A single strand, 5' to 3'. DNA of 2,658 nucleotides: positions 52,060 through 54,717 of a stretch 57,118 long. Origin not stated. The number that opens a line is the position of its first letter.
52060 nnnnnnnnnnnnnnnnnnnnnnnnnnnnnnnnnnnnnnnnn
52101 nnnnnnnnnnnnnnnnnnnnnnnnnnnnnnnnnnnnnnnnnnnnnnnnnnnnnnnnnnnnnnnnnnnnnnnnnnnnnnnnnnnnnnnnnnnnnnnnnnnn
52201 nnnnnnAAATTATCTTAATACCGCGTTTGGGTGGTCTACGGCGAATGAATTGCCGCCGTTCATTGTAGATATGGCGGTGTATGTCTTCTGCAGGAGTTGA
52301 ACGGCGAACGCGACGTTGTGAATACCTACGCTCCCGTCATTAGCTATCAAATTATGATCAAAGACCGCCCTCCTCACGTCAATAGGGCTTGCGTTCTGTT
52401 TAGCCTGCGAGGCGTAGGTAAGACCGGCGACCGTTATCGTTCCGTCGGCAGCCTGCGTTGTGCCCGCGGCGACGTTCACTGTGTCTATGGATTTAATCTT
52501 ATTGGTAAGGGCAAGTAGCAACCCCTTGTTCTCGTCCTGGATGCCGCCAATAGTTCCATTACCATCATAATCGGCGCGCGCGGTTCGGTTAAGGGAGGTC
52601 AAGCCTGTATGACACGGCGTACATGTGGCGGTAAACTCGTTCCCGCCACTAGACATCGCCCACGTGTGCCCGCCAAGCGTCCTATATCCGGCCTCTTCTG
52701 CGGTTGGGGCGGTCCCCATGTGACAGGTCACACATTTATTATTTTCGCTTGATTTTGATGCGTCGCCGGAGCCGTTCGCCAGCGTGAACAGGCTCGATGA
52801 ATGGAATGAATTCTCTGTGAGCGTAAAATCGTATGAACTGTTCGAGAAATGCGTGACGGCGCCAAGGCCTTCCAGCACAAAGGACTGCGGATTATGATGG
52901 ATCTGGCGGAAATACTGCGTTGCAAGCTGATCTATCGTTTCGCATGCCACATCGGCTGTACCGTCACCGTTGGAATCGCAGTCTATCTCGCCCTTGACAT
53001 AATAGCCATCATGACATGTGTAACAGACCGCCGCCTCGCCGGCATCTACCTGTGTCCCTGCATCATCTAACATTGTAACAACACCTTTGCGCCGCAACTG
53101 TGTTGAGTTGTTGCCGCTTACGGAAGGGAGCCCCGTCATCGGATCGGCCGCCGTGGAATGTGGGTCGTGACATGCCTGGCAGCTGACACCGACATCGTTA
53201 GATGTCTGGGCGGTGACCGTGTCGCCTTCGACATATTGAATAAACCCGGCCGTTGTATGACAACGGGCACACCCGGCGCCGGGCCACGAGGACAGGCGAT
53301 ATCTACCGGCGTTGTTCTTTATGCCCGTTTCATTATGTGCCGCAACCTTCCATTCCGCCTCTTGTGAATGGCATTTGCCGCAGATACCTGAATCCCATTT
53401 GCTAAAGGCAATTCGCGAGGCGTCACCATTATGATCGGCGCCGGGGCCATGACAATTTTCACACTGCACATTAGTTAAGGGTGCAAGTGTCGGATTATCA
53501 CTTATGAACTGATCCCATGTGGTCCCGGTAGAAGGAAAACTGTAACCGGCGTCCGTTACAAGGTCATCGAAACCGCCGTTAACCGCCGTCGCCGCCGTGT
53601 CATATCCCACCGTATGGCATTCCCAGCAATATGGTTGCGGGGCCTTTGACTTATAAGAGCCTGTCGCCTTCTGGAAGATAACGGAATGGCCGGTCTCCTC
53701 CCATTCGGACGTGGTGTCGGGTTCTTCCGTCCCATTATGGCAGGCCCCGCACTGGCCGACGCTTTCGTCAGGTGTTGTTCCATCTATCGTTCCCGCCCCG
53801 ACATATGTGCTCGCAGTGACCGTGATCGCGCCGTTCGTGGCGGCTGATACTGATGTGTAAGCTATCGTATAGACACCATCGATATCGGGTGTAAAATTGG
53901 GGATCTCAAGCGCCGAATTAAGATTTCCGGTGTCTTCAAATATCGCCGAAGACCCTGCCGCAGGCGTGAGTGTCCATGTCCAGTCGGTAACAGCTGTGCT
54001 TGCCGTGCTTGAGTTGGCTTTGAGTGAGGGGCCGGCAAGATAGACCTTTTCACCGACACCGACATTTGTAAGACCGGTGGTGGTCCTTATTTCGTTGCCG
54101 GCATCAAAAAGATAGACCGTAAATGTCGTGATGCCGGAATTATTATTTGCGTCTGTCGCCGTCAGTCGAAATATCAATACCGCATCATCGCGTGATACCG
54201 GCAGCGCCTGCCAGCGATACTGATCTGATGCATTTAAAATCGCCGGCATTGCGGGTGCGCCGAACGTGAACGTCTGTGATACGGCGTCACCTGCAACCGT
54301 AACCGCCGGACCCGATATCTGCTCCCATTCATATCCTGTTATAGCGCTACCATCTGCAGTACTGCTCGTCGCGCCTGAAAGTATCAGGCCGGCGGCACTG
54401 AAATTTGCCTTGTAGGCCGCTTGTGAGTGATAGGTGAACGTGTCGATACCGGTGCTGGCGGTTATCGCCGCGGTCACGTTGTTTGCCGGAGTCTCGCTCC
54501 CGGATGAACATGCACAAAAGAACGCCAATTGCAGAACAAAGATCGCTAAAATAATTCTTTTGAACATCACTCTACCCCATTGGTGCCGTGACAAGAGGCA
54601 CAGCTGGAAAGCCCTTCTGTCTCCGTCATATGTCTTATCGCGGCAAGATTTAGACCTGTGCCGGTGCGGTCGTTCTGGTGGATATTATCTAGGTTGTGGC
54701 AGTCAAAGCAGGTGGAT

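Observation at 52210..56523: Porin-cytochrome style four-gene cluster (beta-barrel + 4-haem + 2-haem lipoprotein + 9-haem lipoprotein): candidate extracellular electron-transfer conduit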

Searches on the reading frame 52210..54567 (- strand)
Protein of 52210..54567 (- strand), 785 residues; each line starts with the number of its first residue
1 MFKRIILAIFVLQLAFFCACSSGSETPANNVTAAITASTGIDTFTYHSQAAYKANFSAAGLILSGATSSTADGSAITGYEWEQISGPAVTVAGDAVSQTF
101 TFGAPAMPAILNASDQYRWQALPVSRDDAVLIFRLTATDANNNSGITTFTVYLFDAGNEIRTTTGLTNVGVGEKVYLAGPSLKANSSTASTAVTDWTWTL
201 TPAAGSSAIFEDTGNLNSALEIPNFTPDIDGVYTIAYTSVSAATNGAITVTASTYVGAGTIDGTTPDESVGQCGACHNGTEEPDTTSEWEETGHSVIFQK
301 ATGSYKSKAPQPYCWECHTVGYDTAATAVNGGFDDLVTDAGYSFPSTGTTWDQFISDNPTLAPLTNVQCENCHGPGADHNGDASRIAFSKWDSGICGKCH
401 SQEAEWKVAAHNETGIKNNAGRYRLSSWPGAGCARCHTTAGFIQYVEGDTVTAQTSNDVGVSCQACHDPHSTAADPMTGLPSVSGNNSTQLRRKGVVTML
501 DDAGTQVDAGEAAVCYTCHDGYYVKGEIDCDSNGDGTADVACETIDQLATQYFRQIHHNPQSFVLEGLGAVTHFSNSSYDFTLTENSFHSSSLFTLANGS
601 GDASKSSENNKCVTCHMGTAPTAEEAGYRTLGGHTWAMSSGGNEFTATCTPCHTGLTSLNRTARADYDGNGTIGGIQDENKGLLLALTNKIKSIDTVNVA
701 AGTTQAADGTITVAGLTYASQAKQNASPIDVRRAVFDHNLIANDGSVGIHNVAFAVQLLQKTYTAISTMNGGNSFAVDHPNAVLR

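Call 5: search_protein_families(library=pfam, proteins=[window:52210-54567:-], max_evalue=1)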
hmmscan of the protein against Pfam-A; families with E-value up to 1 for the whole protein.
window:52210-54567:- (785 aa): 10 families
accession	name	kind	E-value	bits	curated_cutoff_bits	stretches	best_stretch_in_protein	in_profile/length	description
PF14522.11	Cytochrome_C7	-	2.9e-15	56.3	24.8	4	430-519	13-66/67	Cytochrome c7 and related cytochrome c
PF22113.1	Mtrc-MtrF_II-IV_dom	-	5.8e-13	49.2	30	4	267-378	78-168/176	Outer membrane cytochrome MtrC/MtrF-like, domains II/IV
PF13435.11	Cytochrome_C554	-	5.1e-11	43.8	20.8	4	396-467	2-83/84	Cytochrome c554 and c-prime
PF14537.11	Cytochrom_c3_2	-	1e-08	35.9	25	3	396-473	9-70/79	Cytochrome c3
PF09699.15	Paired_CXXCH_1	-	1e-07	31.9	20.6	2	462-477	8-23/41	Doubled CXXCH motif (Paired_CXXCH_1)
PF22352.2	K319L-like_PKD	-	1.7e-05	25.1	27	1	63-151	16-82/84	K319L-like, PKD domain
PF10589.14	NADH_4Fe-4S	-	0.00038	20.7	23.5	1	646-678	15-47/85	NADH-ubiquinone oxidoreductase-F iron-sulfur binding region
PF02335.20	Cytochrom_C552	-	0.0016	17.9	24.1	2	451-527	118-183/438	Cytochrome c552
PF02085.21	Cytochrom_CIII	-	0.081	13.7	22.9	0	272-319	32-83/101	Class III cytochrome C family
PF03264.19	Cytochrom_NNT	-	0.57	10.3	24.1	1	568-656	85-167/174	NapC/NirT cytochrome c family, N-terminal region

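Call 6: search_protein_families(library=ncbifam, proteins=[window:52210-54567:-], max_evalue=1)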
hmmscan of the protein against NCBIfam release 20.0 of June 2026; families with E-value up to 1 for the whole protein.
window:52210-54567:- (785 aa): 10 families
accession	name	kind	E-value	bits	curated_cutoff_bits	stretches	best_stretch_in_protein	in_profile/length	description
NF041198.1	UshA_like_PCGU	equivalog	3.2e-11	42.5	275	2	272-404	410-512/519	UshA-like (seleno)protein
TIGR03508.1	decahem_SO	subfamily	2.8e-08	33.5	192.2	2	362-416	30-95/258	DmsE family decaheme c-type cytochrome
TIGR04257.1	nanowire_3heme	domain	0.00027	21.1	40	2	365-409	22-67/75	c(7)-type cytochrome triheme domain-containing protein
NF041028.1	decahem_GSU2203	exception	0.00064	19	325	1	365-474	66-188/317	GSU2203 family decaheme c-type cytochrome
TIGR01905.1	paired_CXXCH_1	subfamily_domain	0.0012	18.7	25.2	1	462-475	8-21/41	doubled CXXCH domain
NF045713.1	CxxCH_16_HmcA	equivalog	0.011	14.3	400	0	271-327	133-189/541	sulfate respiration complex hexadecaheme cytochrome HmcA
NF043010.1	Cyt554_Nsmonas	equivalog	0.018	14.4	400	1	248-384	9-126/238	cytochrome c-550 CycA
NF008339.0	PRK11125.1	equivalog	0.084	11.5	595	1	454-527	160-228/487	ammonia-forming cytochrome c nitrite reductase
TIGR02161.1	napC_nirT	subfamily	0.22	11.4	310.6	0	433-472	48-87/185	periplasmic nitrate (or nitrite) reductase c-type cytochrome, NapC/NirT family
TIGR03153.1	cytochr_NrfH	equivalog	0.51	10.4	134.2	0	593-657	12-63/138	cytochrome c nitrite reductase small subunit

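Call 8: search_solved_structures(query=window:52210-54567:-, max_evalue=1)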
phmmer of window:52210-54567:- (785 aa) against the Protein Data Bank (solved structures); distinct sequences matched with E-value up to 1: 5.
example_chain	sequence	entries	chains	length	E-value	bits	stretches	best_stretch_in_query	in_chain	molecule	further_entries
6i5b_A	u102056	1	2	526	2e-06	29.6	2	400-476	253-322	Uncharacterized protein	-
1bvb_A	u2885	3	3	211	0.36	12.2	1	362-386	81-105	CYTOCHROME C-554 | CYTOCHROME C554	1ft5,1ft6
3oue_A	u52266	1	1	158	0.42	12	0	373-470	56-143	Cytochrome c family protein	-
6r2q_A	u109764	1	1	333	0.57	11.5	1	360-484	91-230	Cystathionine beta-synthase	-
8rv0_Y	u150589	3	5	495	0.64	11.4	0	367-421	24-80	Octaheme cytochrome c nitrite reductase | Octaheme nitrite c cytochrome c reductase | Octaheme nitrite reductase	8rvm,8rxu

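Call 16: find_homologous_proteins(query=window:52210-54567:-)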
Query window:52210-54567:- (785 aa): 754 proteins with E <= 0.001 among 8000 candidates; the best 120 are listed.
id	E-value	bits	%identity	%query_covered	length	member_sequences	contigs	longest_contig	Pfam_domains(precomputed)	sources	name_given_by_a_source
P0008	0.0e+0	1786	100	100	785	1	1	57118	PF09699.16,PF14537.12,PF22352.3,PF13435.12,PF14522.12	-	-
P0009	0.0e+0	1137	68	97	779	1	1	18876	PF09699.16,PF14537.12,PF22352.3,PF13435.12,PF14522.12,PF22113.2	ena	-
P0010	0.0e+0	1124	64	100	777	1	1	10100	PF14537.12,PF13435.12,PF14522.12,PF22113.2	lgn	-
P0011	0.0e+0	1122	63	100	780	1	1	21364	PF09699.16,PF14537.12,PF22352.3,PF13435.12,PF14522.12,PF22113.2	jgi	jgi:hypothetical protein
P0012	0.0e+0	1119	64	100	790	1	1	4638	PF09699.16,PF14537.12,PF13435.12,PF14522.12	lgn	-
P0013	0.0e+0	1116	67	96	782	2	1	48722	PF09699.16,PF14537.12,PF22352.3,PF13435.12,PF14522.12,PF22113.2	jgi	jgi:hypothetical protein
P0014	0.0e+0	1080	60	99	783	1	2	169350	PF09699.16,PF14537.12,PF13435.12,PF14522.12,PF22113.2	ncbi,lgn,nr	ncbi:MAG: hypothetical protein HYV02_06905 [Deltaproteobacteria bacterium]|nr:hypothetical protein [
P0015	0.0e+0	1066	61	100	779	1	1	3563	PF09699.16,PF14537.12,PF22352.3,PF13435.12,PF14522.12,PF22113.2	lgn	-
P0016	0.0e+0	1056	60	100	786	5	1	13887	PF09699.16,PF14537.12,PF22352.3,PF13435.12,PF14522.12,PF22113.2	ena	-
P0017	0.0e+0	1041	63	99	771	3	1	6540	PF09699.16,PF14537.12,PF22352.3,PF13435.12,PF14522.12,PF22113.2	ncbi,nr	ncbi:MAG: hypothetical protein HYU98_01815, partial [Deltaproteobacteria bacterium]|nr:hypothetical 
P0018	0.0e+0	1039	61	100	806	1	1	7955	PF14537.12,PF22352.3,PF13435.12,PF14522.12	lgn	-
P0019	0.0e+0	1029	59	100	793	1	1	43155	PF09699.16,PF14537.12,PF22352.3,PF14522.12,PF22113.2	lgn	-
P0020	4.0e-294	996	59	100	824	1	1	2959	PF09699.16,PF14537.12,PF22352.3,PF13435.12,PF14522.12,PF22113.2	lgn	-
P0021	2.7e-290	983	58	99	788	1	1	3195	PF09699.16,PF14537.12,PF22352.3,PF13435.12,PF14522.12,PF22113.2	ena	-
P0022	7.7e-217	740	46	100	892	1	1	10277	PF09699.16,PF22352.3,PF14522.12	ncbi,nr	ncbi:MAG: hypothetical protein HY538_05715 [Deltaproteobacteria bacterium]|nr:hypothetical protein [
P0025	3.1e-206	705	46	97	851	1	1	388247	PF09699.16,PF14537.12,PF22352.3,PF14522.12,PF22113.2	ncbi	-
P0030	2.0e-192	660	44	97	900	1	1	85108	PF09699.16,PF22352.3,PF14522.12,PF22113.2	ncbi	-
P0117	7.7e-54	201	31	76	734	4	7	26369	PF13435.12,PF14522.12,PF22113.2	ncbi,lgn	ncbi:MAG: hypothetical protein ACK45B_12340 [Limisphaerales bacterium]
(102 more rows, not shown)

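Call 27: find_encoding_contigs(protein=P0014, flank=8000, max_places=1)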
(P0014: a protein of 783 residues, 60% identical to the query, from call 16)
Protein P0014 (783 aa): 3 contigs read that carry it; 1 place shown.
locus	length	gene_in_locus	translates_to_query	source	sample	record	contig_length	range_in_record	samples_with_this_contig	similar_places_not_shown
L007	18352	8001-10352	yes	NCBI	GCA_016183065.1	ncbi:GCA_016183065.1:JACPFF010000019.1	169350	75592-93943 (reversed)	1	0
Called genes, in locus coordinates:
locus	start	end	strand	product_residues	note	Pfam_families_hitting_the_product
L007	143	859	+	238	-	-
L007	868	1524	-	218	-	PF01895:PhoU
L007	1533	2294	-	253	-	PF00005:ABC_tran, PF02463:SMC_N, PF13304:AAA_21 (faint)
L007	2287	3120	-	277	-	PF00528:BPD_transp_1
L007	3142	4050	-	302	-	PF00528:BPD_transp_1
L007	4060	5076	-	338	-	PF12849:PBP_like_2, PF01547:SBP_bac_1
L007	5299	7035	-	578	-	PF00672:HAMP, PF00989:PAS (weak), PF08448:PAS_4 (weak), PF12860:PAS_7 (faint), PF13188:PAS_8 (weak), PF00512:HisKA, PF02518:HATPase_c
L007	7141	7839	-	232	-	PF00072:Response_reg, PF00486:Trans_reg_C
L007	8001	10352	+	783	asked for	PF09699:Paired_CXXCH_1 (faint), PF14522:Cytochrome_C7 (faint), PF14537:Cytochrom_c3_2 (faint), PF13435:Cytochrome_C554 (faint), PF22113:Mtrc-MtrF_II-IV_dom (weak)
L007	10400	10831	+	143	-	PF00571:CBS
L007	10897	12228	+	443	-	PF01654:Cyt_bd_oxida_I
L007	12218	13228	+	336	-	PF02322:Cyt_bd_oxida_II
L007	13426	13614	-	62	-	-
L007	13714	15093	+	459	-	PF00171:Aldedh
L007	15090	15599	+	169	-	-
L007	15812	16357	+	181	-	-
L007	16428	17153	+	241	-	PF04298:Zn_peptidase_2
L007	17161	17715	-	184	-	PF00578:AhpC-TSA, PF08534:Redoxin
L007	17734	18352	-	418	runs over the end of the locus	PF01595:CNNM, PF00571:CBS, PF03471:CorC_HlyC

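Call 28: find_encoding_contigs(protein=P0013, flank=8000, max_places=1)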
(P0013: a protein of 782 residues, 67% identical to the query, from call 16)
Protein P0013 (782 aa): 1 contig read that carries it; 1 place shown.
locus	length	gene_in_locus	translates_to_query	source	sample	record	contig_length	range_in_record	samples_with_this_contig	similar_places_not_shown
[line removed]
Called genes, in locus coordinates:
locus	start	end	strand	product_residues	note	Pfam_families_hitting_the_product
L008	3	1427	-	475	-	?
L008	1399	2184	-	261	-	PF00037:Fer4 (weak), PF12797:Fer4_2 (weak), PF12838:Fer4_7 (weak), PF13247:Fer4_11, PF12838:Fer4_7, PF00037:Fer4 (weak), PF12797:Fer4_2 (weak), PF13237:Fer4_10 (weak), +7 more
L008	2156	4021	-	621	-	PF14522:Cytochrome_C7 (faint), PF14537:Cytochrom_c3_2 (faint), PF09699:Paired_CXXCH_1 (faint), PF22113:Mtrc-MtrF_II-IV_dom (faint), PF01292:Ni_hydr_CYTB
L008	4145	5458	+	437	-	-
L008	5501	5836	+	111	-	-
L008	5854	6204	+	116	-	-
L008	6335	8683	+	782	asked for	PF22352:K319L-like_PKD (faint), PF22113:Mtrc-MtrF_II-IV_dom (faint), PF09699:Paired_CXXCH_1 (faint), PF14522:Cytochrome_C7 (faint), PF14537:Cytochrom_c3_2 (faint), PF13435:Cytochrome_C554 (faint)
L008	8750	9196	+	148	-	PF14522:Cytochrome_C7 (faint), PF14537:Cytochrom_c3_2 (faint)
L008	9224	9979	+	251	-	PF13187:Fer4_9 (faint), PF00037:Fer4 (weak), PF12797:Fer4_2 (weak), PF12838:Fer4_7, PF13237:Fer4_10 (weak), PF13247:Fer4_11, PF00037:Fer4 (weak), PF12797:Fer4_2 (weak), +4 more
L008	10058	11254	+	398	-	PF03916:NrfD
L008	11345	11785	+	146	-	PF00355:Rieske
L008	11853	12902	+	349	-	PF00033:Cytochrome_B, PF13631:Cytochrom_B_N_2, PF00032:Cytochrom_B_C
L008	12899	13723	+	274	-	PF09699:Paired_CXXCH_1 (faint), PF14522:Cytochrome_C7 (faint), PF14537:Cytochrom_c3_2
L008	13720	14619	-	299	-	PF01967:MoaC, PF00994:MoCF_biosynth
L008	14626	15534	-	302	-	PF13353:Fer4_12 (weak), PF04055:Radical_SAM, PF06463:Mob_synth_C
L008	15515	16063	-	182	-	PF02348:CTP_transf_3 (weak), PF12804:NTP_transf_3, PF01983:CofC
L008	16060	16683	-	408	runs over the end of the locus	PF03453:MoeA_N, PF00994:MoCF_biosynth, PF03454:MoeA_C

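Call 29: find_encoding_contigs(protein=P0025, flank=8000, max_places=1)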
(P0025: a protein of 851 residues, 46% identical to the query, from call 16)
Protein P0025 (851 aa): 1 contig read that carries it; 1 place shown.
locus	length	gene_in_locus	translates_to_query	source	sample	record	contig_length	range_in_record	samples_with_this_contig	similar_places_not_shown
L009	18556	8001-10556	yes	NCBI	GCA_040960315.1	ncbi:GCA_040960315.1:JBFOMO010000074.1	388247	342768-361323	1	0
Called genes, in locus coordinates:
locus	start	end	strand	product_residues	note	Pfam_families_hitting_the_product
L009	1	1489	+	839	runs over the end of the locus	PF01578:Cytochrom_C_asm, PF16327:CcmF_C, PF03918:CcmH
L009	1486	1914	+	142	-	PF13240:Zn_Ribbon_1 (weak)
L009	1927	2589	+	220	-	-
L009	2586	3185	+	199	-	PF00005:ABC_tran, PF13304:AAA_21 (faint)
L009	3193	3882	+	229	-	PF01061:ABC2_membrane (weak), PF03379:CcmB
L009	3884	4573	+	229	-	PF01578:Cytochrom_C_asm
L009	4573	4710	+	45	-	-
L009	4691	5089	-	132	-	-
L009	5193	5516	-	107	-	PF13442:Cytochrome_CBB3 (weak), PF00034:Cytochrom_C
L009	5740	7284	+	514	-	-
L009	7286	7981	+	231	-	PF14522:Cytochrome_C7 (faint)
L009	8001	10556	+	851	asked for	PF22352:K319L-like_PKD (faint), PF14522:Cytochrome_C7 (faint), PF14537:Cytochrom_c3_2 (faint), PF22113:Mtrc-MtrF_II-IV_dom (faint), PF09699:Paired_CXXCH_1 (weak)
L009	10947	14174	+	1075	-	PF22352:K319L-like_PKD (faint), PF14522:Cytochrome_C7 (faint), PF22113:Mtrc-MtrF_II-IV_dom (faint), PF09699:Paired_CXXCH_1 (weak)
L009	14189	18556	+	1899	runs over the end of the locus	PF22352:K319L-like_PKD (faint), PF13435:Cytochrome_C554 (faint), PF14522:Cytochrome_C7 (faint), PF09699:Paired_CXXCH_1 (weak)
